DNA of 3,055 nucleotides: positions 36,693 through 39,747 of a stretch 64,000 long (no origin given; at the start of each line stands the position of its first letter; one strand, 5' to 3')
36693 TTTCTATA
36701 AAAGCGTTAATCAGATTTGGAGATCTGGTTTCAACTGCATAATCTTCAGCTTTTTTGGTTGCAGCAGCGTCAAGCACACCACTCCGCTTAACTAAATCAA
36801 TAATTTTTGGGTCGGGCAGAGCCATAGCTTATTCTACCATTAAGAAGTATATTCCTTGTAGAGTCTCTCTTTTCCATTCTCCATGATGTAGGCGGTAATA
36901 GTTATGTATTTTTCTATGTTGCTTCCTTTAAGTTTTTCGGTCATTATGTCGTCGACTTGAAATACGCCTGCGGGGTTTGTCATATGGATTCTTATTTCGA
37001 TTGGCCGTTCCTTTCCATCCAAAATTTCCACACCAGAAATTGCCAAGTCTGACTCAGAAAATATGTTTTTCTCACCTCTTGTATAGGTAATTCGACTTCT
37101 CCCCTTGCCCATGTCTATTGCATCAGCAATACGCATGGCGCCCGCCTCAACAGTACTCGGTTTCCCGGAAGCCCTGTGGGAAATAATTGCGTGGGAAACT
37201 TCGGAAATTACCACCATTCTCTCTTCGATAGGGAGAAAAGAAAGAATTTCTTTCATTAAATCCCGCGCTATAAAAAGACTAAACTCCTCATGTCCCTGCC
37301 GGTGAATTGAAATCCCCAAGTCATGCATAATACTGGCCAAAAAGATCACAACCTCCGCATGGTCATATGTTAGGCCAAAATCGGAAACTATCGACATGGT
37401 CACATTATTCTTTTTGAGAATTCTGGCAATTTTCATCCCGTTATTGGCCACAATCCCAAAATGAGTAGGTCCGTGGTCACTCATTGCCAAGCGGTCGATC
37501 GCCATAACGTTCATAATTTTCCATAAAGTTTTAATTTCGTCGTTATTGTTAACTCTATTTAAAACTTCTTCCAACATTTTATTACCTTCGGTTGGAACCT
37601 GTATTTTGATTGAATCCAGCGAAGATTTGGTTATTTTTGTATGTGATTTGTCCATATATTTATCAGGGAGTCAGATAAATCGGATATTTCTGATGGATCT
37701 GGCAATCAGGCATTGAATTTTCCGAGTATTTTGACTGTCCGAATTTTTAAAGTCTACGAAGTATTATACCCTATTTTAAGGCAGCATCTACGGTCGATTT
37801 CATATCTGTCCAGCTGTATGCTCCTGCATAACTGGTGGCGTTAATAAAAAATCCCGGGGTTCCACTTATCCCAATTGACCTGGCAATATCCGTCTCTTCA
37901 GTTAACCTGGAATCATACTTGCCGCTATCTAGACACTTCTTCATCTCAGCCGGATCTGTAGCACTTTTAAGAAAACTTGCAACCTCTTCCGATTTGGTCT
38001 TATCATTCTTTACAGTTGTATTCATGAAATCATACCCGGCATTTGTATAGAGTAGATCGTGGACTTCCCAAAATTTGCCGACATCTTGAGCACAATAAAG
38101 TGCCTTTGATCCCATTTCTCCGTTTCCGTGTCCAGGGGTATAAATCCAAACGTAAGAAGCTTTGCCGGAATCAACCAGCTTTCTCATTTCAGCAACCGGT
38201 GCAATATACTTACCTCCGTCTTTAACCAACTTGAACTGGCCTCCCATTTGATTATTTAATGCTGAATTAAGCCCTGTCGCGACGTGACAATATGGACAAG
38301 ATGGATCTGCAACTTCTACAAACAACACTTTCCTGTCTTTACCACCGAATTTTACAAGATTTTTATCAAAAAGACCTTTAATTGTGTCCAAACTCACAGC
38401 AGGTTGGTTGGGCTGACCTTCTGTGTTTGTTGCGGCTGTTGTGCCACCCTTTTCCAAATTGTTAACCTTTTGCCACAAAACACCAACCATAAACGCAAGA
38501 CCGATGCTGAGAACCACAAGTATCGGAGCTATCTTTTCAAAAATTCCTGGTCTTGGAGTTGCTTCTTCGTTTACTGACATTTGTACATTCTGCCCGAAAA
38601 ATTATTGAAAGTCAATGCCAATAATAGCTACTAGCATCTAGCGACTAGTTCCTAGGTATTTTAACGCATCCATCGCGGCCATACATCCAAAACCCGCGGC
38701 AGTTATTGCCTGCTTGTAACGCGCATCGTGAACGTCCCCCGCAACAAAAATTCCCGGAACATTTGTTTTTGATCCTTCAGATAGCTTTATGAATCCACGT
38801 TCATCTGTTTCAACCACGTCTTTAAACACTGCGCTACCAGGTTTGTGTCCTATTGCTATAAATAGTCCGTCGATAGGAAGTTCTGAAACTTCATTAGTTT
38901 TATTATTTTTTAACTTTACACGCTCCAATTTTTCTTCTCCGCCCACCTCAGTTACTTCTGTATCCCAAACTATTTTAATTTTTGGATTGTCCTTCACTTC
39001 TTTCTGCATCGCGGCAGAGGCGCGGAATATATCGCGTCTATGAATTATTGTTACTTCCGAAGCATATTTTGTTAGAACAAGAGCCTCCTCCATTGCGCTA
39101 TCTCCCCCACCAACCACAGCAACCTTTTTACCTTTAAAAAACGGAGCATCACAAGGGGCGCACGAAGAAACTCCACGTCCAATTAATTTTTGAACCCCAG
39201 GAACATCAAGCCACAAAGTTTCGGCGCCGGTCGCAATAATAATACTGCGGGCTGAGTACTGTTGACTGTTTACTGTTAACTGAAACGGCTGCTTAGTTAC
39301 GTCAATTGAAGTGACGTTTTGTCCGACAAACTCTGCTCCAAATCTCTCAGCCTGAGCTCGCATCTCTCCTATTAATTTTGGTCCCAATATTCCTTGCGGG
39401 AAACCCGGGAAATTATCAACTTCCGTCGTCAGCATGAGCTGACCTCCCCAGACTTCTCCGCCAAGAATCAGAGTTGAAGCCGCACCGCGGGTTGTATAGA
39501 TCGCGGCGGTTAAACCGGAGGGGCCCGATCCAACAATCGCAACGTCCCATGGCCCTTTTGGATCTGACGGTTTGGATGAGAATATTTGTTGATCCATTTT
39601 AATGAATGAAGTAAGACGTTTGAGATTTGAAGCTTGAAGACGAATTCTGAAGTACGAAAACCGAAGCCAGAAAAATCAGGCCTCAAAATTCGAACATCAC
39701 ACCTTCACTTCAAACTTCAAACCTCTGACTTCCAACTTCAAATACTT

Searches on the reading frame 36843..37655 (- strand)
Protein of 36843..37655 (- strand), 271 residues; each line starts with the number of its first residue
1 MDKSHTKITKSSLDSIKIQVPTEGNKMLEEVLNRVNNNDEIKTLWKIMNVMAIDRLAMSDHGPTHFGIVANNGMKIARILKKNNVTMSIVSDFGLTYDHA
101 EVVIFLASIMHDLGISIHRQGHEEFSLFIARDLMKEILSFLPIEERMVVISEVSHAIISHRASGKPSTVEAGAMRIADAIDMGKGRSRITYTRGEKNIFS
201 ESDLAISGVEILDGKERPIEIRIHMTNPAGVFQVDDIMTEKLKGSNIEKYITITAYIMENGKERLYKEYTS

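Call 12: search_protein_families(library=pfam, proteins=[window:36843-37655:-], max_evalue=0.001)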
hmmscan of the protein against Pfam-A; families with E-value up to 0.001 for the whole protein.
window:36843-37655:- (271 aa): 1 family
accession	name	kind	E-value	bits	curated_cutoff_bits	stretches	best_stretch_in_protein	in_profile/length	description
PF01966.28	HD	-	1.2e-06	29.2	22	1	68-182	7-115/116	HD domain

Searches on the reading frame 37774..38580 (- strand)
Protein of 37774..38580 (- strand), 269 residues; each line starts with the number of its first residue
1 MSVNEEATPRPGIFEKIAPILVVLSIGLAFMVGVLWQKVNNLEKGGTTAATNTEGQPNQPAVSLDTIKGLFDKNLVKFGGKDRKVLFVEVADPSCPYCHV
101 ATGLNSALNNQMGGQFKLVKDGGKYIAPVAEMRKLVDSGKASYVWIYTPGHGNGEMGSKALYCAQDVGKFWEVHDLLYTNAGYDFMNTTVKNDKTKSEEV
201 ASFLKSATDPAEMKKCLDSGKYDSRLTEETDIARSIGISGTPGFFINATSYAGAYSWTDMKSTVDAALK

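Call 12: search_protein_families(library=pfam, proteins=[window:37774-38580:-], max_evalue=0.001)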
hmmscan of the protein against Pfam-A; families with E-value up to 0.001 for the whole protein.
window:37774-38580:- (269 aa): 3 families
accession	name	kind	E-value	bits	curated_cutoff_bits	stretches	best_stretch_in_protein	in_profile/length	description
PF13462.12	Thioredoxin_4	-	7.4e-17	62.5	23.2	1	133-266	40-165/165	Thioredoxin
PF01323.26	DSBA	-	2.7e-08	34.3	25.6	1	192-262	118-188/191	DSBA-like thioredoxin domain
PF13098.12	Thioredoxin_2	-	0.00099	19.9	27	0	202-254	46-94/104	Thioredoxin-like domain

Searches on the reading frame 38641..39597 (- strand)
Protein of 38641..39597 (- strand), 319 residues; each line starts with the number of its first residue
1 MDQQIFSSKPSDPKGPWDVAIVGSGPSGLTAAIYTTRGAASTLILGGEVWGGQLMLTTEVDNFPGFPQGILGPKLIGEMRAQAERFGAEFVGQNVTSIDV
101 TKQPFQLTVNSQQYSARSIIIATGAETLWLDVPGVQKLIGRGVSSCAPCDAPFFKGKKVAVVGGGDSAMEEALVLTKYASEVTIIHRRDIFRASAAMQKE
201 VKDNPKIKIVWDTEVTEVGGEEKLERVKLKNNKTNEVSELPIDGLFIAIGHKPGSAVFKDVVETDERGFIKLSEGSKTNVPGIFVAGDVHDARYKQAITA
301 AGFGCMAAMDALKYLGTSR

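Call 12: search_protein_families(library=pfam, proteins=[window:38641-39597:-], max_evalue=0.001)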
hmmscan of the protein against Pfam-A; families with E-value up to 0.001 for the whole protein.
window:38641-39597:- (319 aa): 7 families
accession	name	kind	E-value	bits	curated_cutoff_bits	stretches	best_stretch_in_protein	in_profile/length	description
PF07992.20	Pyr_redox_2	-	1.4e-53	182.7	26.1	1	18-301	2-288/291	Pyridine nucleotide-disulphide oxidoreductase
PF13738.12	Pyr_redox_3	-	1.4e-24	87.3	30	1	93-287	102-305/305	Pyridine nucleotide-disulphide oxidoreductase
PF00070.33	Pyr_redox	-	2.2e-18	67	22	1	158-230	1-80/82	Pyridine nucleotide-disulphide oxidoreductase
PF13434.12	Lys_Orn_oxgnase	-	1.7e-07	31.2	21.3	0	92-193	115-227/339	L-lysine 6-monooxygenase/L-ornithine 5-monooxygenase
PF03486.20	HI0933_like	-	1.4e-06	28.4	50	0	18-45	2-29/244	HI0933-like protein Rossmann domain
PF01266.30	DAO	-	2.1e-05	24.6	27.9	0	74-128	150-207/353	FAD dependent oxidoreductase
PF01946.23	Thi4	-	0.0002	21.1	26.2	0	18-55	19-63/235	Thi4 family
